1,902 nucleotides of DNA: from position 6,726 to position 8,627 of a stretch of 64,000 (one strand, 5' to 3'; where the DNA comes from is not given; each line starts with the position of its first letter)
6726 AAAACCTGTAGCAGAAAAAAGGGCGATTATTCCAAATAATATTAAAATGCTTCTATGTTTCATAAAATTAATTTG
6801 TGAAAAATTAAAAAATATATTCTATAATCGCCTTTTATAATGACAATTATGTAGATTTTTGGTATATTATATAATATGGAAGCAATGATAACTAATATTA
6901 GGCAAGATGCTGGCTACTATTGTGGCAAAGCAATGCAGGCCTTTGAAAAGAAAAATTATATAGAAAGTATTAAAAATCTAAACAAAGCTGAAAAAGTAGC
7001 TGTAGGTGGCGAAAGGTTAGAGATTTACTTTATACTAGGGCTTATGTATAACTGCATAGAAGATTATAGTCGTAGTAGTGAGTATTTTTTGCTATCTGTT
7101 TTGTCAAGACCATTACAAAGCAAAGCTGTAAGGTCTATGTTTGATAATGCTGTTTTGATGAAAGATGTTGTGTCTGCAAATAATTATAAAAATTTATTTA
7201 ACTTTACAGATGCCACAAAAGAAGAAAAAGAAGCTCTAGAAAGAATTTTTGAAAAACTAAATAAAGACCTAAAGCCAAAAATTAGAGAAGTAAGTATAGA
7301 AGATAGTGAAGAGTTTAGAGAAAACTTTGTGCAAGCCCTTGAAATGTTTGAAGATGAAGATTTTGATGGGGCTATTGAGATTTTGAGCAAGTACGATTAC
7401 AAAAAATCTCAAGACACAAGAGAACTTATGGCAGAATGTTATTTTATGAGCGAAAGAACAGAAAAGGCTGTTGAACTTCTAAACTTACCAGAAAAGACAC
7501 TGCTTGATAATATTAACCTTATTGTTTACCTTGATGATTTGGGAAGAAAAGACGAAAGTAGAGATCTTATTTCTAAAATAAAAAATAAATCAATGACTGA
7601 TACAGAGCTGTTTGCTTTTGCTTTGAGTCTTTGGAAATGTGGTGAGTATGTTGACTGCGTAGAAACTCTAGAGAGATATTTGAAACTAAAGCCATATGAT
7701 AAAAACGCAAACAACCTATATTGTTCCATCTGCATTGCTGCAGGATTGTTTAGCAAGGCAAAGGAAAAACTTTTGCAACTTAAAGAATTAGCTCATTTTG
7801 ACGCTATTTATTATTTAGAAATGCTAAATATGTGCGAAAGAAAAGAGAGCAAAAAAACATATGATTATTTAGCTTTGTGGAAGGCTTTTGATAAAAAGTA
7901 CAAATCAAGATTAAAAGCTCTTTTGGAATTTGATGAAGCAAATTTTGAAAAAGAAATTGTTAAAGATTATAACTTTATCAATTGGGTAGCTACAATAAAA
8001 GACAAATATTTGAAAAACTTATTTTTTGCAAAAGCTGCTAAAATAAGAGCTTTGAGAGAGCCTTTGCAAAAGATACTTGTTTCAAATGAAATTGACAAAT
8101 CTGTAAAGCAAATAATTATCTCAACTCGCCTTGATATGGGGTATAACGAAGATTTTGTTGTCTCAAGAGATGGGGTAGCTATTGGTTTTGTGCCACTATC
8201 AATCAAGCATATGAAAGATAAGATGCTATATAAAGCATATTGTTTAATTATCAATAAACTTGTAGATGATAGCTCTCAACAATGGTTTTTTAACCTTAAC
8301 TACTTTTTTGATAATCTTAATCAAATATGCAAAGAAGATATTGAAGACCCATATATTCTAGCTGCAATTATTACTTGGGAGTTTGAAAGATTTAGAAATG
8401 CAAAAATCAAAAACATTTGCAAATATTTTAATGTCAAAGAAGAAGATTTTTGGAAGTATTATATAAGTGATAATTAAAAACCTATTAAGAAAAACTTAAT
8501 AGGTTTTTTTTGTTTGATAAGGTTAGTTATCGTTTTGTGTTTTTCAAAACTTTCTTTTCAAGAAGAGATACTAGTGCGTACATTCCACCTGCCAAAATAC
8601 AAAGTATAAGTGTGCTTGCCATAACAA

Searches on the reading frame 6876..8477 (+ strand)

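Call 22: search_protein_families(library=pfam, proteins=[window:6876-8477:+], max_evalue=0.00001)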
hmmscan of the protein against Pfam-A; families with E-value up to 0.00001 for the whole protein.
window:6876-8477:+ (533 aa): 2 families
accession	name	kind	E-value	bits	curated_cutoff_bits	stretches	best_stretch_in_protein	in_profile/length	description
PF14559.12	TPR_19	-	1.4e-09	38.6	25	0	158-203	2-49/68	Tetratricopeptide repeat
PF12895.13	ANAPC3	-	3.3e-07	30.9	27.2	0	150-202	26-79/82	Anaphase-promoting complex, cyclosome, subunit 3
